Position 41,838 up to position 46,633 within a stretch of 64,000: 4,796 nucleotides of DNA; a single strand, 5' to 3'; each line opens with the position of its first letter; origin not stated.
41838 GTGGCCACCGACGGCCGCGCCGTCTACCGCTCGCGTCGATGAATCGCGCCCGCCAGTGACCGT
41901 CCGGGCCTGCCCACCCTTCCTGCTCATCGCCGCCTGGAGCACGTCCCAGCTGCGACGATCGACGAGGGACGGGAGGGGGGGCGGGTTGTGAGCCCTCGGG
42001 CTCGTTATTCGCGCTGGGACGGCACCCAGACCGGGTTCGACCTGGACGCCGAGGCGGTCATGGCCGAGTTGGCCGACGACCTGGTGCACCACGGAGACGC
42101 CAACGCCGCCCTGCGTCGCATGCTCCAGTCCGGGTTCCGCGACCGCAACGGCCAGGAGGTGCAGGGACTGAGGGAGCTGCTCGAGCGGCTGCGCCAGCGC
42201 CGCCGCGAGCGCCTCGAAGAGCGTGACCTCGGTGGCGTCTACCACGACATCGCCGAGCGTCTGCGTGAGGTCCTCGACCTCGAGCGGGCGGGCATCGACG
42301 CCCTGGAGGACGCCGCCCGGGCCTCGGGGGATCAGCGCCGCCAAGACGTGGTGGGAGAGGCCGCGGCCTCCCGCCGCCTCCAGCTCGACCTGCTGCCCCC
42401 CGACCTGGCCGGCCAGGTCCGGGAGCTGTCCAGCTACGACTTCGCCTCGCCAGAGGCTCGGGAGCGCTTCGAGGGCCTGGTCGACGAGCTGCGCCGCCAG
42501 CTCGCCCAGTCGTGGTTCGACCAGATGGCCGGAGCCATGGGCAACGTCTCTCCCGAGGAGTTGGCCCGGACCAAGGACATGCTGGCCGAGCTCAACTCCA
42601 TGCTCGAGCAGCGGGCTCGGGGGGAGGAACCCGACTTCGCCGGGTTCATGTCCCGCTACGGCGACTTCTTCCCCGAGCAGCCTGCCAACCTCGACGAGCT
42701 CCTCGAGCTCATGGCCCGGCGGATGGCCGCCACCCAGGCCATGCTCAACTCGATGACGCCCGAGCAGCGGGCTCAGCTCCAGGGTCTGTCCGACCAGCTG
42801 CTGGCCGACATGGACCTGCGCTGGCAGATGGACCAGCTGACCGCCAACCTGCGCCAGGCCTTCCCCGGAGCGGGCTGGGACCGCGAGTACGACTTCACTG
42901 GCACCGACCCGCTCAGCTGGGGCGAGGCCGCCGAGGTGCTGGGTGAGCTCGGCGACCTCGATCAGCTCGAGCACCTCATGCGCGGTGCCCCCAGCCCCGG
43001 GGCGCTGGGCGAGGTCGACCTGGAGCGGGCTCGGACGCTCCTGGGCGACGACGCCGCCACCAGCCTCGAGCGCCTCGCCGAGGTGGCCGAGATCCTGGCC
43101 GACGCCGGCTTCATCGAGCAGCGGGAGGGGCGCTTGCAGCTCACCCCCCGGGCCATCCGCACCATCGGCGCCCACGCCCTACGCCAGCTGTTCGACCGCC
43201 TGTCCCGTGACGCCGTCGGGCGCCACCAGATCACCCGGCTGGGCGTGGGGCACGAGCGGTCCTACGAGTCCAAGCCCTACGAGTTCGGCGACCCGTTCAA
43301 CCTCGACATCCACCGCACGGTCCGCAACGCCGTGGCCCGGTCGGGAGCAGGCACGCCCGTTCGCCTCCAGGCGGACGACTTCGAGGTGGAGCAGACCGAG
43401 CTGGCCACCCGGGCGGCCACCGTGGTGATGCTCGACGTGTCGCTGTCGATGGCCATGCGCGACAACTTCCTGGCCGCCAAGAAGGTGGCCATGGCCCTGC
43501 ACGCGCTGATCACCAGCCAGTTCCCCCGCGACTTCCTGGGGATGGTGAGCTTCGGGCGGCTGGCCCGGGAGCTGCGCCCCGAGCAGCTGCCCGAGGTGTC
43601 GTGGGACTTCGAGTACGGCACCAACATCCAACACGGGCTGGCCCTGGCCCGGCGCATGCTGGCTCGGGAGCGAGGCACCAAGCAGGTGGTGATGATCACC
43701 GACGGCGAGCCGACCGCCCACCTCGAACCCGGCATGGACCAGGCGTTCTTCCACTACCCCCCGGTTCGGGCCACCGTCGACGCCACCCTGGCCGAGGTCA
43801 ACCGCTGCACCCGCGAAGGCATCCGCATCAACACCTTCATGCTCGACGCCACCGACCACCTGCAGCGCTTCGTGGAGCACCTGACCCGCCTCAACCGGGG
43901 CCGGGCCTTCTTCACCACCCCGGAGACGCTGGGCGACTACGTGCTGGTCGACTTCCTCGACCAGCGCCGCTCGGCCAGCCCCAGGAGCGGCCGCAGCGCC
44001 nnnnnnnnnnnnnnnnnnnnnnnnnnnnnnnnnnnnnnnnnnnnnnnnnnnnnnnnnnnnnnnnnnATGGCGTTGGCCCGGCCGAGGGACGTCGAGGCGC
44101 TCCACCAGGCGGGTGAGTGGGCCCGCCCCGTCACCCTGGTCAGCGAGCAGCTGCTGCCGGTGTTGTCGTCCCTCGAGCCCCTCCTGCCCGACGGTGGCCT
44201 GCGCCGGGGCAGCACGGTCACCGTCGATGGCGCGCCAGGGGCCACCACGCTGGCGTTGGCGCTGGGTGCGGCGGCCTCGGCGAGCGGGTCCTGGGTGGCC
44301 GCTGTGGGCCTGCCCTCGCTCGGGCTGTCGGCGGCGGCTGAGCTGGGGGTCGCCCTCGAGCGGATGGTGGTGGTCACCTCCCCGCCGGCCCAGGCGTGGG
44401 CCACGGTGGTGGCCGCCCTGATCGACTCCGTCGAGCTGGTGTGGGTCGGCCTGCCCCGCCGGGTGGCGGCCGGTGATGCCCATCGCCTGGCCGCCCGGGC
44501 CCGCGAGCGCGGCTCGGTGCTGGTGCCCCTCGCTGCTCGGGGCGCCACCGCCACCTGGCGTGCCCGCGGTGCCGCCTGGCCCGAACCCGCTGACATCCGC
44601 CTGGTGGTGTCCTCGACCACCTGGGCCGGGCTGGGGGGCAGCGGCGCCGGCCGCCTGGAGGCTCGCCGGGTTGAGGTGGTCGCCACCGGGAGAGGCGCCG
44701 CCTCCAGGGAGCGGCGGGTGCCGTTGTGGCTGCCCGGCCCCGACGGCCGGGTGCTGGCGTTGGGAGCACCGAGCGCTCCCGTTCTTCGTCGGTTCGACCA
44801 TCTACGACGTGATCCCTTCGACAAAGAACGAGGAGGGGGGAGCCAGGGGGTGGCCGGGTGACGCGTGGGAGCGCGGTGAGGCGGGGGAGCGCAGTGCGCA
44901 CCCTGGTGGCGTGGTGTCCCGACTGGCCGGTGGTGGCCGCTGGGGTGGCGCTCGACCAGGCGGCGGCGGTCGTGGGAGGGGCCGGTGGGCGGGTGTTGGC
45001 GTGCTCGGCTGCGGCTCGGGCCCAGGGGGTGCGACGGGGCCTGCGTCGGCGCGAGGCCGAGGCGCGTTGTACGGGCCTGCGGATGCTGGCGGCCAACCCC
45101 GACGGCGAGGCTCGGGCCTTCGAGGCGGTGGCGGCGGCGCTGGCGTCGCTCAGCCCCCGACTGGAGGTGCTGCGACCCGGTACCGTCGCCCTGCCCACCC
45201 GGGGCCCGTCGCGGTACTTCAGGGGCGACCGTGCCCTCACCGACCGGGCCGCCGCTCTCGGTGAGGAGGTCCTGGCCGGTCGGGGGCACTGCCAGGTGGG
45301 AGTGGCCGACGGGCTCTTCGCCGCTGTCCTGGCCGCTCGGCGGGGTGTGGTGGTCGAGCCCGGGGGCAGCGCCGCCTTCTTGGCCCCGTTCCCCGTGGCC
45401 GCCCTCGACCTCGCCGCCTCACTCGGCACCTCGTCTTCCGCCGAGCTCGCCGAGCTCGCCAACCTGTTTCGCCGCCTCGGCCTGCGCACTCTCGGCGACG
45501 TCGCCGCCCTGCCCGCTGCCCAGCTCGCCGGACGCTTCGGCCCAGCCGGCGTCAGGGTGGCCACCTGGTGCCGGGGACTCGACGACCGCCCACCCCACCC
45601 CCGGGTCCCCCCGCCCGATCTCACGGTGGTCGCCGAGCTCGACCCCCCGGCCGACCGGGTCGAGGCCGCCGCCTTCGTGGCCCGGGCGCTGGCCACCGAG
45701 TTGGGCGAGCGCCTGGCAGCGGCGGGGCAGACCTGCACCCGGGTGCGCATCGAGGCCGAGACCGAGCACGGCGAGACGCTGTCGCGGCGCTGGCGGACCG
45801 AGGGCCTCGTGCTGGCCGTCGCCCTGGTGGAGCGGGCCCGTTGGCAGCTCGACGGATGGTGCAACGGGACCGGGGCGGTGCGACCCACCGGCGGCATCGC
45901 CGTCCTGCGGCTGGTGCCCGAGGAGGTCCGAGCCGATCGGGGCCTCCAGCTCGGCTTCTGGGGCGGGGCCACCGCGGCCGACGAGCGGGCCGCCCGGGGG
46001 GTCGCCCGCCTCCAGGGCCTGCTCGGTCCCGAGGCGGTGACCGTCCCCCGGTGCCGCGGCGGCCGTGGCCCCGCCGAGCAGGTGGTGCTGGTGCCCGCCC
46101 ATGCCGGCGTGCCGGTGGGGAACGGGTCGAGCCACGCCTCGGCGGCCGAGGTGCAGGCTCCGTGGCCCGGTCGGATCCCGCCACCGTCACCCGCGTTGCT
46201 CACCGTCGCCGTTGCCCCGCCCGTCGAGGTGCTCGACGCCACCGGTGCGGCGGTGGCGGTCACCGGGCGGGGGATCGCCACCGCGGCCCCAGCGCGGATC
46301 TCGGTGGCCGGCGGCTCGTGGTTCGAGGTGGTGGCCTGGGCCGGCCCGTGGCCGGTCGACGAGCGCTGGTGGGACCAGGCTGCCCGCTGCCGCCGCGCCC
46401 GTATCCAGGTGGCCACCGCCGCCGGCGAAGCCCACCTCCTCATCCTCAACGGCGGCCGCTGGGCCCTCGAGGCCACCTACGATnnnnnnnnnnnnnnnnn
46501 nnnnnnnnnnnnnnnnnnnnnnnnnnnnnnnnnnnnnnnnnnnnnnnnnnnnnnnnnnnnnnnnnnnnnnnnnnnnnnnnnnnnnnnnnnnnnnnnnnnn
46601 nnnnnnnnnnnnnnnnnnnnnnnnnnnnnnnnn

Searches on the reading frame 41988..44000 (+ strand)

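Call 21: search_protein_families(library=pfam, proteins=[window:41988-44000:+], max_evalue=1)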
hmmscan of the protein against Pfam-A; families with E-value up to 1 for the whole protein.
window:41988-44000:+ (671 aa): 3 families
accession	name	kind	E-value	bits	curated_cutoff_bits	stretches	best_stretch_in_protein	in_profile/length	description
PF13519.12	VWA_2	-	1.9e-08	35.3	27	1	478-574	1-107/107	von Willebrand factor type A domain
PF06969.22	HemN_C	-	0.0032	17.9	24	1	343-390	21-65/67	HemN C-terminal domain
PF00092.34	VWA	-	0.19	12.4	23.8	0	544-580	77-121/174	von Willebrand factor type A domain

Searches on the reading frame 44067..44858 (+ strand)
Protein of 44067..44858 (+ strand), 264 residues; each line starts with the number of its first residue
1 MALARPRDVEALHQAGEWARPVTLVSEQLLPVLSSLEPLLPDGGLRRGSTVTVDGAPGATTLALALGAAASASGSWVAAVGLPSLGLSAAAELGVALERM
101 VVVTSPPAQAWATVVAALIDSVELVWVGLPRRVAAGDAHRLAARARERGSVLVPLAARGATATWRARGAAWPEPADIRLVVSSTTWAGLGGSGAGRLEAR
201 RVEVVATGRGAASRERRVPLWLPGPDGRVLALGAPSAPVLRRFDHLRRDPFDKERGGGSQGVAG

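Call 4: search_protein_families(library=pfam, proteins=[window:44067-44858:+], max_evalue=1)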
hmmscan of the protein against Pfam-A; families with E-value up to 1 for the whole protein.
window:44067-44858:+ (264 aa): 0 families

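Call 6: search_protein_families(library=ncbifam, proteins=[window:44067-44858:+], max_evalue=1)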
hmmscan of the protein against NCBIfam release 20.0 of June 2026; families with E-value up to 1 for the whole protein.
window:44067-44858:+ (264 aa): 1 family
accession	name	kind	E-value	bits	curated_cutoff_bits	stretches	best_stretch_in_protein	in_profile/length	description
NF058630.1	repair_Rv3395c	exception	5.6e-37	126.8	65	1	39-209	1-153/153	DnaE2-dependent mutagenesis accessory factor ImuA'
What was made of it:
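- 44067..44861 (+): imuA' (264 aa), with a leaderless-type start. NCBIfam NF058630 ImuA', E 5.6e-37 (call 6).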

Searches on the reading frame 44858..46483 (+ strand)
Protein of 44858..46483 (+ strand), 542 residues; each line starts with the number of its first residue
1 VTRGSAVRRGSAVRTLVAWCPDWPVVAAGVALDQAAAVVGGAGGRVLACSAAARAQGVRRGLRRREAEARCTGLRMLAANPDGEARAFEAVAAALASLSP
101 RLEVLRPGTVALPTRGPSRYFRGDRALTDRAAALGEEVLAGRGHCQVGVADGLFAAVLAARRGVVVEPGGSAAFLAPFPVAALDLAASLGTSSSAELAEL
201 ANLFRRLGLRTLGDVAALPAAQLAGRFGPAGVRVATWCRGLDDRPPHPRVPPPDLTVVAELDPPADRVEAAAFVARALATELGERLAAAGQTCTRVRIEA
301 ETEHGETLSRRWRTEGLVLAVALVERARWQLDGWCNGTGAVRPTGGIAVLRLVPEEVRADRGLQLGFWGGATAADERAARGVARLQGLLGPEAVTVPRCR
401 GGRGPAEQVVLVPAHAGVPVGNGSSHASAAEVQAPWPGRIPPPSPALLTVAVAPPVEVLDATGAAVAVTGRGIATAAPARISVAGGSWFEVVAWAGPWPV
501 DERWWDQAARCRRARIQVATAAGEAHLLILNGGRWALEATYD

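Call 4: search_protein_families(library=pfam, proteins=[window:44858-46483:+], max_evalue=1)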
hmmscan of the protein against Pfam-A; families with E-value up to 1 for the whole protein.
window:44858-46483:+ (542 aa): 4 families
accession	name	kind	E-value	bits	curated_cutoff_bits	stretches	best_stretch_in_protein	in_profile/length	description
PF00817.25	IMS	-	4.9e-10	39.9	23.2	1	34-160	20-147/148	impB/mucB/samB family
PF06507.19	ARF_AD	-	0.14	12.5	27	1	291-334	15-56/84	Auxin response factor ancillary domain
PF11799.13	IMS_C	-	0.15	12.9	20.7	1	268-311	17-60/109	impB/mucB/samB family C-terminal domain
PF21999.2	IMS_HHH_1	-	0.3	12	27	1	202-242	12-53/53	DNA polymerase-iota, thumb domain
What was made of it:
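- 44858..46486 (+): imuB (542 aa), overlapping imuA' by GTGA. Pfam IMS domain, E 4.9e-10 (call 4).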

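Call 6: search_protein_families(library=ncbifam, proteins=[window:44858-46483:+], max_evalue=1)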
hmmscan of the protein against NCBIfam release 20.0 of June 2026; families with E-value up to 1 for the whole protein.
window:44858-46483:+ (542 aa): 8 families
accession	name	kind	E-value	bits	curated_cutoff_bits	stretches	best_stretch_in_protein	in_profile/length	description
NF003015.0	PRK03858.1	subfamily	2.9e-08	33.2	367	1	37-244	34-233/399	DNA polymerase IV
NF002882.0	PRK03348.1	equivalog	2.3e-07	30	389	1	35-310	30-303/461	DNA polymerase IV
NF002751.0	PRK02794.1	equivalog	3.2e-07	29.6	371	1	37-328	66-352/425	DNA polymerase IV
NF002677.0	PRK02406.1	equivalog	2.2e-06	27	256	1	165-291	167-285/357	DNA polymerase IV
NF002883.0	PRK03352.1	equivalog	2.3e-06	27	330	1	37-304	32-295/347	DNA polymerase IV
NF002848.0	PRK03103.1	subfamily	6e-06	25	381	2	201-288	195-284/410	DNA polymerase IV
NF002492.0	PRK01810.1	equivalog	3.4e-05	22.7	399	2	201-309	197-307/412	DNA polymerase IV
NF010731.0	PRK14133.1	equivalog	0.22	10.7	362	0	204-245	189-230/352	DNA polymerase IV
